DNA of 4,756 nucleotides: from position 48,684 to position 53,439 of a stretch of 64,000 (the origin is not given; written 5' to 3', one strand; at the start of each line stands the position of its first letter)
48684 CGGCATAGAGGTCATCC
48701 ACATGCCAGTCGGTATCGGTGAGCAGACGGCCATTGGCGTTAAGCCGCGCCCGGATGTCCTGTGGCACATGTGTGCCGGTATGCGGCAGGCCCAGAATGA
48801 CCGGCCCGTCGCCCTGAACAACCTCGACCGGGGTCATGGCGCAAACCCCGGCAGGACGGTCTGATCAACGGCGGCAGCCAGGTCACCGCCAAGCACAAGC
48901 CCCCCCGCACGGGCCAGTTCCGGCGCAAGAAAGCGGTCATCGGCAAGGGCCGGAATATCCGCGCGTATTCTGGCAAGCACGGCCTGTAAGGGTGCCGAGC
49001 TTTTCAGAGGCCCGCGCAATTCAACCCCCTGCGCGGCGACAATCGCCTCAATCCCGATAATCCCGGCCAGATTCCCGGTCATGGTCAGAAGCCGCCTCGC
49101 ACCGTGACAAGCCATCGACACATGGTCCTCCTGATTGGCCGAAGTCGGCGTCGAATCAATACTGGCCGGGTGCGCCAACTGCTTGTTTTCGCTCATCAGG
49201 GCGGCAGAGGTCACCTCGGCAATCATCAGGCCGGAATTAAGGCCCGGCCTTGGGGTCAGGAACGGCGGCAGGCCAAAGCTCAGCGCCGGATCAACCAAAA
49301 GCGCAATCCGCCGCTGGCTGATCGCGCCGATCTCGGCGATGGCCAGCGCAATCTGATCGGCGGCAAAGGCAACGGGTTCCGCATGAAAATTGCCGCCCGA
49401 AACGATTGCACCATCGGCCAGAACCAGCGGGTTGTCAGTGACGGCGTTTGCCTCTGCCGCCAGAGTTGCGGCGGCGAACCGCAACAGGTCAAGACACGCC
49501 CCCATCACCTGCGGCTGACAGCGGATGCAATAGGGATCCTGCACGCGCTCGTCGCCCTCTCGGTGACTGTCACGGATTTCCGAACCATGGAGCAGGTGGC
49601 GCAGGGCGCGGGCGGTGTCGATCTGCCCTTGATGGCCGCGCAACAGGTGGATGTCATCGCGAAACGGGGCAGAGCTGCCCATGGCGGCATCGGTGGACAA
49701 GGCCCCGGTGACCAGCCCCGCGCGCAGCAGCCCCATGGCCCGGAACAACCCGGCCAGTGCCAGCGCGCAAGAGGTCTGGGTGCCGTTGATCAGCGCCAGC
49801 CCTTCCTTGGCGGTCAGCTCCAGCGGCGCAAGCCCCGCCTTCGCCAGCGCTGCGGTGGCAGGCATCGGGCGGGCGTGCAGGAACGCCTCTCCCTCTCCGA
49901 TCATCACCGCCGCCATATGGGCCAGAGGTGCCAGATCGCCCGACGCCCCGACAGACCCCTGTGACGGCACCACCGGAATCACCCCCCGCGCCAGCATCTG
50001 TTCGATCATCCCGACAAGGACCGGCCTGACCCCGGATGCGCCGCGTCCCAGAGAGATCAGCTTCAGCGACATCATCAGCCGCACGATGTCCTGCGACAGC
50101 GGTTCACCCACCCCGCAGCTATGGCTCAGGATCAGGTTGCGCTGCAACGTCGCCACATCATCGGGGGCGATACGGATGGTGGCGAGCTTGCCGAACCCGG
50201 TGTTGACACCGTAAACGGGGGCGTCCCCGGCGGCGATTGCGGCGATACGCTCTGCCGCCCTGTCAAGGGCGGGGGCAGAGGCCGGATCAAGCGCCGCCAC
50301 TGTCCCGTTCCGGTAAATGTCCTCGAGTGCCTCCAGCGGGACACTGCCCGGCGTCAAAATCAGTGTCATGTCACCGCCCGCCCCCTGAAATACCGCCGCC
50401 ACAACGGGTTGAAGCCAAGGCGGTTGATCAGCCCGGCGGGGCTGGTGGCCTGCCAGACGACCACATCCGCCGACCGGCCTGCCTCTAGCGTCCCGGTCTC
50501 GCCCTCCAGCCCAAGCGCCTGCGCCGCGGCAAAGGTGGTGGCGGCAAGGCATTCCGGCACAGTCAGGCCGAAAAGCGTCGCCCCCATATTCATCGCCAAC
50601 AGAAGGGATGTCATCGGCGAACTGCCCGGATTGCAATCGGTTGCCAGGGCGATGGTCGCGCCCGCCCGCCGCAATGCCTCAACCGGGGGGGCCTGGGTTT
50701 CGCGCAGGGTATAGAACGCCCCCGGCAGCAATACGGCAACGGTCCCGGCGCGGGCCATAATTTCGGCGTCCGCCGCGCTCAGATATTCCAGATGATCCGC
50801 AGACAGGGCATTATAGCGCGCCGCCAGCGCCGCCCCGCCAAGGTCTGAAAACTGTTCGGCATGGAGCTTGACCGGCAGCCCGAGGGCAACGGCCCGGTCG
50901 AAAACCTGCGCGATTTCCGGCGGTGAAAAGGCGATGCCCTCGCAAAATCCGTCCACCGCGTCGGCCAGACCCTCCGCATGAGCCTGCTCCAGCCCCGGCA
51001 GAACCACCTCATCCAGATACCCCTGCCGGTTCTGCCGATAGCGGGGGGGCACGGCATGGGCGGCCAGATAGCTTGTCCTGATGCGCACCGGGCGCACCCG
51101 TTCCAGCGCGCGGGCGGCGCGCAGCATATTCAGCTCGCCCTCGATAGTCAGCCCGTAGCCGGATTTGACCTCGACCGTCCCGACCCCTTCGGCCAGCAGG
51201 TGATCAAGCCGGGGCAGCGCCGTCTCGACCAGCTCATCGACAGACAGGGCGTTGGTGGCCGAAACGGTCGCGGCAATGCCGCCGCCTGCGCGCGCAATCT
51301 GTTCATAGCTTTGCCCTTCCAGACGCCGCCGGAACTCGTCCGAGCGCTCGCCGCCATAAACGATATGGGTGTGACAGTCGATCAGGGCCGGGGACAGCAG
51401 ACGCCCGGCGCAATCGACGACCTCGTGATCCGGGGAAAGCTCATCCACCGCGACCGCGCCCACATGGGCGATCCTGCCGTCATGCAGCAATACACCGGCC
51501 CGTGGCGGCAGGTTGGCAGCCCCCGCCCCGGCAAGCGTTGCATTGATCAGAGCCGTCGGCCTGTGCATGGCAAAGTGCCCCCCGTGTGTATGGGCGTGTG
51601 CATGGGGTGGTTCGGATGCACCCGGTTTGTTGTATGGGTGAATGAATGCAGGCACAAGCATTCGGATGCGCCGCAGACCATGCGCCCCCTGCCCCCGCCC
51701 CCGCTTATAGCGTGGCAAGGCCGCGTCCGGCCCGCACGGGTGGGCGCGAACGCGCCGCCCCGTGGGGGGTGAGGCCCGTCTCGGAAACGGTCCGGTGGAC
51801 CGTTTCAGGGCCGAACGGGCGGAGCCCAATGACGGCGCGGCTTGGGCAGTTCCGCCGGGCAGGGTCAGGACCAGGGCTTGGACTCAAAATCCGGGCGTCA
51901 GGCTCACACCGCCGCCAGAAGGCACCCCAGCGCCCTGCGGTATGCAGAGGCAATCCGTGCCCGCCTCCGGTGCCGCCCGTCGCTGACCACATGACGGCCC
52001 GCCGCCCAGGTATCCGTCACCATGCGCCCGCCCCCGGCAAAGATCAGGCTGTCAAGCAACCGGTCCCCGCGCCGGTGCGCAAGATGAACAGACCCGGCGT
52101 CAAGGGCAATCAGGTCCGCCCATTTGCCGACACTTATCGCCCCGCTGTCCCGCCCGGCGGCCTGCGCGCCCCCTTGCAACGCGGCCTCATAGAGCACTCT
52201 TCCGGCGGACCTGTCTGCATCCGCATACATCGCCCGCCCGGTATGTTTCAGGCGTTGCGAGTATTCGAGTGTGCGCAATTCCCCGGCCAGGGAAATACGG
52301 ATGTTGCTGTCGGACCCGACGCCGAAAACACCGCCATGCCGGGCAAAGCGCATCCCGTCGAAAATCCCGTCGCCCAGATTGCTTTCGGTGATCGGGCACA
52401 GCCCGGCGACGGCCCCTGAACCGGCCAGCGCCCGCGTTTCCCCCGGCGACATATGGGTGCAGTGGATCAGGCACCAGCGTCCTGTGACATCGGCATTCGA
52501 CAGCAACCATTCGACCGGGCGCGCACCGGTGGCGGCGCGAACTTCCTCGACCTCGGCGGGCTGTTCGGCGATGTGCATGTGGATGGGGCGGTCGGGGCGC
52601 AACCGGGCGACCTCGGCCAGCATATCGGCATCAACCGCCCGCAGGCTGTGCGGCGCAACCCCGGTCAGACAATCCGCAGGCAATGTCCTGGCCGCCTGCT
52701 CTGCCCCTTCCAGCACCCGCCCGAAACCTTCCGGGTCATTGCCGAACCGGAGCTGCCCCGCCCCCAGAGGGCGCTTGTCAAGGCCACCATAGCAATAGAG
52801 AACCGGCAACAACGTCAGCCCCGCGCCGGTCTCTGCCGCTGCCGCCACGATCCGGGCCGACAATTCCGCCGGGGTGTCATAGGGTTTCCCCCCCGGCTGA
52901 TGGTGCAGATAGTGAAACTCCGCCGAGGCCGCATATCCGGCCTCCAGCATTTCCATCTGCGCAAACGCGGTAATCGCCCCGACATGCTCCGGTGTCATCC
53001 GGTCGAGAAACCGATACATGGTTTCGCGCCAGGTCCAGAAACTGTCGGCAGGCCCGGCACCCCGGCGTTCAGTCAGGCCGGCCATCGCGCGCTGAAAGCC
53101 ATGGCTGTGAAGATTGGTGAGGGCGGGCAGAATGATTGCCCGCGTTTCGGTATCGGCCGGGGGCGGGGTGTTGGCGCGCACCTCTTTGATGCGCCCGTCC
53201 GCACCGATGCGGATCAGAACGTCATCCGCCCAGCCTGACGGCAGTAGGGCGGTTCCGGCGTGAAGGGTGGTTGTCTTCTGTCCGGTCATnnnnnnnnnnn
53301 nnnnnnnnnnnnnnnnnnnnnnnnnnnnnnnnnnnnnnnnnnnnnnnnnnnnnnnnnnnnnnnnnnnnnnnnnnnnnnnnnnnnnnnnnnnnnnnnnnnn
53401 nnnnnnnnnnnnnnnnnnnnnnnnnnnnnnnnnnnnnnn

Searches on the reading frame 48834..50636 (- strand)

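Call 36: search_protein_families(library=pfam, proteins=[window:48834-50636:-], max_evalue=0.00001)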
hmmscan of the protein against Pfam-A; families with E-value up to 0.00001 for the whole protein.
window:48834-50636:- (600 aa): 1 family
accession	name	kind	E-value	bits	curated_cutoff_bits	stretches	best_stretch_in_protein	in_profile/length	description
PF00221.24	Lyase_aromatic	-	7e-180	599.1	27.3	1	101-558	3-465/466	Aromatic amino acid lyase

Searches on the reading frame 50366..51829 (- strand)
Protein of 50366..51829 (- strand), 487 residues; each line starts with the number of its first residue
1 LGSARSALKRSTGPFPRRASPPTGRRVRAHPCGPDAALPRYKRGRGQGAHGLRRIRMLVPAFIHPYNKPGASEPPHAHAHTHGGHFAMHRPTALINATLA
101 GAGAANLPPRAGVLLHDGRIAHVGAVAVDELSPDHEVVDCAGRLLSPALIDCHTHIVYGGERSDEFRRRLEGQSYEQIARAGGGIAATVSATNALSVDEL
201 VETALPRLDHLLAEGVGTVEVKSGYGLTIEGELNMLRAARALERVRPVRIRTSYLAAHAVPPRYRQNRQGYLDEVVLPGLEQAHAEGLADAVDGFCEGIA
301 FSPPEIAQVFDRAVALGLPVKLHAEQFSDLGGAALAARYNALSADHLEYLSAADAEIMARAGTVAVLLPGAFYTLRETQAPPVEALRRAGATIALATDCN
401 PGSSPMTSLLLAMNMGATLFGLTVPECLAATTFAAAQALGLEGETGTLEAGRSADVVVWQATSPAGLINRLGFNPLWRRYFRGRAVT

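Call 37: search_protein_families(library=pfam, proteins=[window:50366-51829:-], max_evalue=0.00001)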
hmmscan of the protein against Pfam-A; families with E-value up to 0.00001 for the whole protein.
window:50366-51829:- (487 aa): 2 families
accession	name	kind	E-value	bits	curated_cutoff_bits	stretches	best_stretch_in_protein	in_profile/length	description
PF07969.17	Amidohydro_3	-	7.5e-24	85.5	29.7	1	195-460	152-445/472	Amidohydrolase family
PF01979.26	Amidohydro_1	-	2.3e-16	60.4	25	1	145-460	2-319/345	Amidohydrolase family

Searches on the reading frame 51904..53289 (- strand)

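Call 37: search_protein_families(library=pfam, proteins=[window:51904-53289:-], max_evalue=0.00001)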
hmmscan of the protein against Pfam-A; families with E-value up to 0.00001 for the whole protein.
window:51904-53289:- (461 aa): 2 families
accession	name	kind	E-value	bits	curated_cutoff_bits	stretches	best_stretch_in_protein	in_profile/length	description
PF01979.26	Amidohydro_1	-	8.3e-26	91.5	25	1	52-433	1-344/345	Amidohydrolase family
PF22429.2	HutF_N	-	5.5e-12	45.7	25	1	7-48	2-42/45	Formimidoylglutamate deiminase HutF, N-terminal domain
